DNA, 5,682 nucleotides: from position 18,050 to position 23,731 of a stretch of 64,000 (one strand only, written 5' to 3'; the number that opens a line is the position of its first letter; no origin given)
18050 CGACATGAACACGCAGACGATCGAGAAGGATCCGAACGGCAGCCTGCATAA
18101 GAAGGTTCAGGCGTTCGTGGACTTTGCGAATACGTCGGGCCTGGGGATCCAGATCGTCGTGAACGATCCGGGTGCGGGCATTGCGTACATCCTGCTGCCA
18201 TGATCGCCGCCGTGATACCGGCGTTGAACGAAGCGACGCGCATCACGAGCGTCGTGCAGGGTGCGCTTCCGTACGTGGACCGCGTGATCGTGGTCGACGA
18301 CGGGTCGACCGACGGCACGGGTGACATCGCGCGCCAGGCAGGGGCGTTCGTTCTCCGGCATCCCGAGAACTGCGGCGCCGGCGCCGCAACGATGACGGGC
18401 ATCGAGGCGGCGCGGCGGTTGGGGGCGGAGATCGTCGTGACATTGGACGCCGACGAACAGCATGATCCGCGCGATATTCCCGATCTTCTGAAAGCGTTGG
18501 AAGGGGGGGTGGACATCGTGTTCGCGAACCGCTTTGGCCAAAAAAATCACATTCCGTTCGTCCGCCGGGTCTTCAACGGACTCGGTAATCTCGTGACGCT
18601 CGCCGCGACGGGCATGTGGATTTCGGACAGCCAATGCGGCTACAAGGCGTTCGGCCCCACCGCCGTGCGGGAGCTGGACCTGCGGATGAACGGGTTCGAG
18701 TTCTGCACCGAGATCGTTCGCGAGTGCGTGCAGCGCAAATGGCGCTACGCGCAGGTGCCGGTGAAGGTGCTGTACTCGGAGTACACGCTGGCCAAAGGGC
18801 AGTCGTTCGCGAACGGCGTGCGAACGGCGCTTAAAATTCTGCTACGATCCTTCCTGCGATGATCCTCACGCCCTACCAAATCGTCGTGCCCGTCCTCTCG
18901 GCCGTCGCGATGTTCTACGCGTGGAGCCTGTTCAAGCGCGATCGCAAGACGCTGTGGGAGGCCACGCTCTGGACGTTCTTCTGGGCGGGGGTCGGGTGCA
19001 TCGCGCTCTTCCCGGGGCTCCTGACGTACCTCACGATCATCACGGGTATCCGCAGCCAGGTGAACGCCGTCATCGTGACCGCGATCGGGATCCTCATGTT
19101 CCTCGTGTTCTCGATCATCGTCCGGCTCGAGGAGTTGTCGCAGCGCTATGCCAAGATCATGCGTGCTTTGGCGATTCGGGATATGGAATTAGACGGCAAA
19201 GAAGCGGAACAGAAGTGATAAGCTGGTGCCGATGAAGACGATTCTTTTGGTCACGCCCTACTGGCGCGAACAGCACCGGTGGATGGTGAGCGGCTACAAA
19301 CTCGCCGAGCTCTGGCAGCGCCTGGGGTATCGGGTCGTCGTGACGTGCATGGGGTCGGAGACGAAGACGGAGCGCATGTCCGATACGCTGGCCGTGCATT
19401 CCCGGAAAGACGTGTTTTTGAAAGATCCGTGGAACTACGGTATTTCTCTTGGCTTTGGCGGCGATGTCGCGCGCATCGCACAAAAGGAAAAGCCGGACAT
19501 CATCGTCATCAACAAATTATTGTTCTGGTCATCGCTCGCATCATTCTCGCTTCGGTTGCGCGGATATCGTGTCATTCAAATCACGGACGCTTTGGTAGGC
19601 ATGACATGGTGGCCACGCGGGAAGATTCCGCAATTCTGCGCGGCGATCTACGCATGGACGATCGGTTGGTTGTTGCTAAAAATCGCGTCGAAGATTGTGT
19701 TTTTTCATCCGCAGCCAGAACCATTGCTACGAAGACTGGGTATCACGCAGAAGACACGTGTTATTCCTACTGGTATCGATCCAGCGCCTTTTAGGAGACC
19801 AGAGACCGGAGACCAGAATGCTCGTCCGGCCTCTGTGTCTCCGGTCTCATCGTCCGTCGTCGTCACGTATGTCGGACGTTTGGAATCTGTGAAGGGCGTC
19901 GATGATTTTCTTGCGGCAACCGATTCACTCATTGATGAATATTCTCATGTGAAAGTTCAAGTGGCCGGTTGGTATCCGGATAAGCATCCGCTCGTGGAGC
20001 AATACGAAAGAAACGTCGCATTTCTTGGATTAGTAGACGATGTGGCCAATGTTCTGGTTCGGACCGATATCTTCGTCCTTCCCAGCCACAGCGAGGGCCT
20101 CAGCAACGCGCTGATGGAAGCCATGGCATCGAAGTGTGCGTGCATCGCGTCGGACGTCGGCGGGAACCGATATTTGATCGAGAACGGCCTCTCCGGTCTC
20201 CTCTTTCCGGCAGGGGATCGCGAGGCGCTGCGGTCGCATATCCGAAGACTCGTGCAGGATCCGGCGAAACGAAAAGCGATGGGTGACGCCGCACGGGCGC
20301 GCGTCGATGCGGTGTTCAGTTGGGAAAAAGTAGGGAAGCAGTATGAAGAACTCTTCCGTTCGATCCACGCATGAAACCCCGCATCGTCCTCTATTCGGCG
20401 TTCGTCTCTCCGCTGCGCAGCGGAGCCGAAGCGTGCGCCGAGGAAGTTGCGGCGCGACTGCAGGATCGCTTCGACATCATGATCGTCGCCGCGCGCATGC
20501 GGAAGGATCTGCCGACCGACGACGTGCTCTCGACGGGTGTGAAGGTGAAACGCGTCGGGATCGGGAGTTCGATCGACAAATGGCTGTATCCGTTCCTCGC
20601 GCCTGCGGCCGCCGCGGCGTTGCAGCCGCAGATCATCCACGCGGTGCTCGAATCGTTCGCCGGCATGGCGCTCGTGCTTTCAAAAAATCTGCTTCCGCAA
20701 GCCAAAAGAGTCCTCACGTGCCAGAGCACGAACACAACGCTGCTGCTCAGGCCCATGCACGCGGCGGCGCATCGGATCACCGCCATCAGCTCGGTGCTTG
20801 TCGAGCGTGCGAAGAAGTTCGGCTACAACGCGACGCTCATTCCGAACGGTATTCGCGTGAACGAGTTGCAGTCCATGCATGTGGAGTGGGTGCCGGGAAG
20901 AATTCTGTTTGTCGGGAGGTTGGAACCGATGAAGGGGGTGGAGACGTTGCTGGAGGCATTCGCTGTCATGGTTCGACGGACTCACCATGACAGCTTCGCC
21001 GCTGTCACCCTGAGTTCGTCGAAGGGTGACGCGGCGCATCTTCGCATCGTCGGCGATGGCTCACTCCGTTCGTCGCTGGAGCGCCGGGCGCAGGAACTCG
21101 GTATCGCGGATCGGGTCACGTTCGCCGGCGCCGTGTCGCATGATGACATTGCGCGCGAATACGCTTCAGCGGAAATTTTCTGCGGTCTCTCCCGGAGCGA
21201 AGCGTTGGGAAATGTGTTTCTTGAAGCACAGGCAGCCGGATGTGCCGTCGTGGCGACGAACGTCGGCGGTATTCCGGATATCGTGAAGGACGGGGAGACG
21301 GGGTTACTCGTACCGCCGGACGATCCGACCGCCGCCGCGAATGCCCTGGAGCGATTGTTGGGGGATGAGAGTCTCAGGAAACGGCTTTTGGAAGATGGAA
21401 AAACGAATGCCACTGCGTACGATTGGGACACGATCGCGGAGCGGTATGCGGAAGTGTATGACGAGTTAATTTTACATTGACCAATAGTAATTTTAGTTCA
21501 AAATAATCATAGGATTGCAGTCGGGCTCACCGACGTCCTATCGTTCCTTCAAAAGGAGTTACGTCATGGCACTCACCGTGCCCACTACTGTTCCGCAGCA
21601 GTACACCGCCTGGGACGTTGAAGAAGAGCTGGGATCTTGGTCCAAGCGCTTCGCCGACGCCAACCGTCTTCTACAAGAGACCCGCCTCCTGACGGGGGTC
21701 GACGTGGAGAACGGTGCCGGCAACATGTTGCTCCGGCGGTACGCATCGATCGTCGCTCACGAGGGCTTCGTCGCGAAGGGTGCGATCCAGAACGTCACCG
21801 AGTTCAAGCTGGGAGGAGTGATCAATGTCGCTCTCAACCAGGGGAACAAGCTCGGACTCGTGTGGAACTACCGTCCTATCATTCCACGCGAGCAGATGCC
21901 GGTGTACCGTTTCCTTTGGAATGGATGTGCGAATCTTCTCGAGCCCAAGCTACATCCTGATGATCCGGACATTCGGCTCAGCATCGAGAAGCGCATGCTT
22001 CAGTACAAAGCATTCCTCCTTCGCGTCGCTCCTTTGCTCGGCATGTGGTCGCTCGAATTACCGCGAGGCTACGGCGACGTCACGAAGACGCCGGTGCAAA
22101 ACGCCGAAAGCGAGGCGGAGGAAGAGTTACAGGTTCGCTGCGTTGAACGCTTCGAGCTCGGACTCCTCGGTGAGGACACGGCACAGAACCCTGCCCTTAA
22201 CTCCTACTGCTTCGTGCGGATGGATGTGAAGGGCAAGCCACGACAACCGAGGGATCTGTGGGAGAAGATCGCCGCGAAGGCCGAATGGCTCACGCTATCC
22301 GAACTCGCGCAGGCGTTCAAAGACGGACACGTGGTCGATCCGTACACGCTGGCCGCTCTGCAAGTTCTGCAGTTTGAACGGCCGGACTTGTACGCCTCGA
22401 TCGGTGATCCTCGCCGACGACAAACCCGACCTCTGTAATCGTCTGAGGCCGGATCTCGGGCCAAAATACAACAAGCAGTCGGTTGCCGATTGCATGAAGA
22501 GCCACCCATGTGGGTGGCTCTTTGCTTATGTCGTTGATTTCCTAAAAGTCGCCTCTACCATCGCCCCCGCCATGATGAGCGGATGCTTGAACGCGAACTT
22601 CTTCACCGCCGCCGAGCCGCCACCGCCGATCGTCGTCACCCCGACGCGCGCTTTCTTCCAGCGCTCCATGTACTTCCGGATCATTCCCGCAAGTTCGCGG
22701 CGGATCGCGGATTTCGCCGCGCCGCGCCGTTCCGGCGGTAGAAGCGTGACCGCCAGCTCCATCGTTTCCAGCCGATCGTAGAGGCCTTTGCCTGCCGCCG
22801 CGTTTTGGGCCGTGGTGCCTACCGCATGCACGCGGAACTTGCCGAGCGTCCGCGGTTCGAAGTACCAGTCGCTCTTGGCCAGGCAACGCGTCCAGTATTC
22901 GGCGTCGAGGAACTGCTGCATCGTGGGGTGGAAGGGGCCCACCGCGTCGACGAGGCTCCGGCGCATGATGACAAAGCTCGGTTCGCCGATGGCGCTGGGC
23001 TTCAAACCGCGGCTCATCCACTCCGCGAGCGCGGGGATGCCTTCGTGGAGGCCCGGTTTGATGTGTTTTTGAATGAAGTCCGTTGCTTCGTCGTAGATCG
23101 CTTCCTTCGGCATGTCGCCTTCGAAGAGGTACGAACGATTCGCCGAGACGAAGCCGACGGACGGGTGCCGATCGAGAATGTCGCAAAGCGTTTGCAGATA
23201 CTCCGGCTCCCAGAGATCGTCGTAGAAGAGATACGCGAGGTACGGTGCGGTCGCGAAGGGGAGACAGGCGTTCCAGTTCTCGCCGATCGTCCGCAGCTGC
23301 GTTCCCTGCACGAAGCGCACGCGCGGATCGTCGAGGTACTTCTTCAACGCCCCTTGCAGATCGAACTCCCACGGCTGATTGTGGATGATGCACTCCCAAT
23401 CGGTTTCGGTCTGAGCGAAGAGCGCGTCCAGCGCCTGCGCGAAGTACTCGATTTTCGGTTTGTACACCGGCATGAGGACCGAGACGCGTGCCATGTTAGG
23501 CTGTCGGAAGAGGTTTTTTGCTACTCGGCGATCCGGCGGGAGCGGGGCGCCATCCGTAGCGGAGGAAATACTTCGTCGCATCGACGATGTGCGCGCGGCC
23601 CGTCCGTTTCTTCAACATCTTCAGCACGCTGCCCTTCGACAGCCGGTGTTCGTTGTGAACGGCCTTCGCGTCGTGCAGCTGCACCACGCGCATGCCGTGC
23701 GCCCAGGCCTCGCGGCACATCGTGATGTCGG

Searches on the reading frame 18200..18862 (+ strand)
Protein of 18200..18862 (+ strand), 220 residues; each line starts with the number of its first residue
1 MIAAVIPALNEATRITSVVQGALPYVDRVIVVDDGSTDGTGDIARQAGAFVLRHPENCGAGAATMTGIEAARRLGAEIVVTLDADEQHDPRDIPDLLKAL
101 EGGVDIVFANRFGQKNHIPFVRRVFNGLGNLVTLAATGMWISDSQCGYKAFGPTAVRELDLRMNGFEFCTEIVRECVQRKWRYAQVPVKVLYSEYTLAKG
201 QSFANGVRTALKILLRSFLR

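Call 63: search_protein_families(library=pfam, proteins=[window:18200-18862:+], max_evalue=0.00001)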
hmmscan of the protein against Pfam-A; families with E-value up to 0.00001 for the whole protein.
window:18200-18862:+ (220 aa): 1 family
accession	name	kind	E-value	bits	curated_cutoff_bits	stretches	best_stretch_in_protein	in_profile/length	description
PF00535.33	Glycos_transf_2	-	1.5e-24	87.2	23.3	1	5-123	3-127/168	Glycosyl transferase family 2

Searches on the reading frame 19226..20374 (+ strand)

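Call 63: search_protein_families(library=pfam, proteins=[window:19226-20374:+], max_evalue=0.00001)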
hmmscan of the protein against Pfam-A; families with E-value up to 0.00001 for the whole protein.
window:19226-20374:+ (382 aa): 5 families
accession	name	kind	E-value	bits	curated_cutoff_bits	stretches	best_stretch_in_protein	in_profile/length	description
PF13692.12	Glyco_trans_1_4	-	4.5e-31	108.4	27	1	212-345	3-142/142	Glycosyl transferases group 1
PF00534.26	Glycos_transf_1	-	4.3e-30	104.9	26.4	1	209-358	14-171/172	Glycosyl transferases group 1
PF13439.12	Glyco_transf_4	-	8.4e-11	42.6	28.5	1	24-186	9-168/170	Glycosyltransferase Family 4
PF13524.12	Glyco_trans_1_2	-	3e-09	37.4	25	1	240-373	13-142/144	Glycosyl transferase-like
PF13579.12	Glyco_trans_4_4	-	3.4e-07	31.2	29.7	1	25-183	9-158/158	Glycosyl transferase 4-like domain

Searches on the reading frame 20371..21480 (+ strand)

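Call 63: search_protein_families(library=pfam, proteins=[window:20371-21480:+], max_evalue=0.00001)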
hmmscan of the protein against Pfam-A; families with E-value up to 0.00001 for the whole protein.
window:20371-21480:+ (369 aa): 4 families
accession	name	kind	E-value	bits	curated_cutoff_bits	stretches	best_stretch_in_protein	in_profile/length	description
PF00534.26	Glycos_transf_1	-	2.2e-42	144.9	26.4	1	178-344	18-170/172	Glycosyl transferases group 1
PF13692.12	Glyco_trans_1_4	-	6.5e-39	133.9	27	1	177-332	3-142/142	Glycosyl transferases group 1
PF13439.12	Glyco_transf_4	-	2.9e-10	40.9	28.5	1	17-163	2-168/170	Glycosyltransferase Family 4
PF13524.12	Glyco_trans_1_2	-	1.9e-07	31.6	25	1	222-358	15-141/144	Glycosyl transferase-like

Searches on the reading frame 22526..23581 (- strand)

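Call 63: search_protein_families(library=pfam, proteins=[window:22526-23581:-], max_evalue=0.00001)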
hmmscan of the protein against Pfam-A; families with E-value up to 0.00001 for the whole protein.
window:22526-23581:- (351 aa): 1 family
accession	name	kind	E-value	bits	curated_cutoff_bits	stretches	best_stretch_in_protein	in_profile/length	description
PF00535.33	Glycos_transf_2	-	6.3e-12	46.2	23.3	1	34-151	1-118/168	Glycosyl transferase family 2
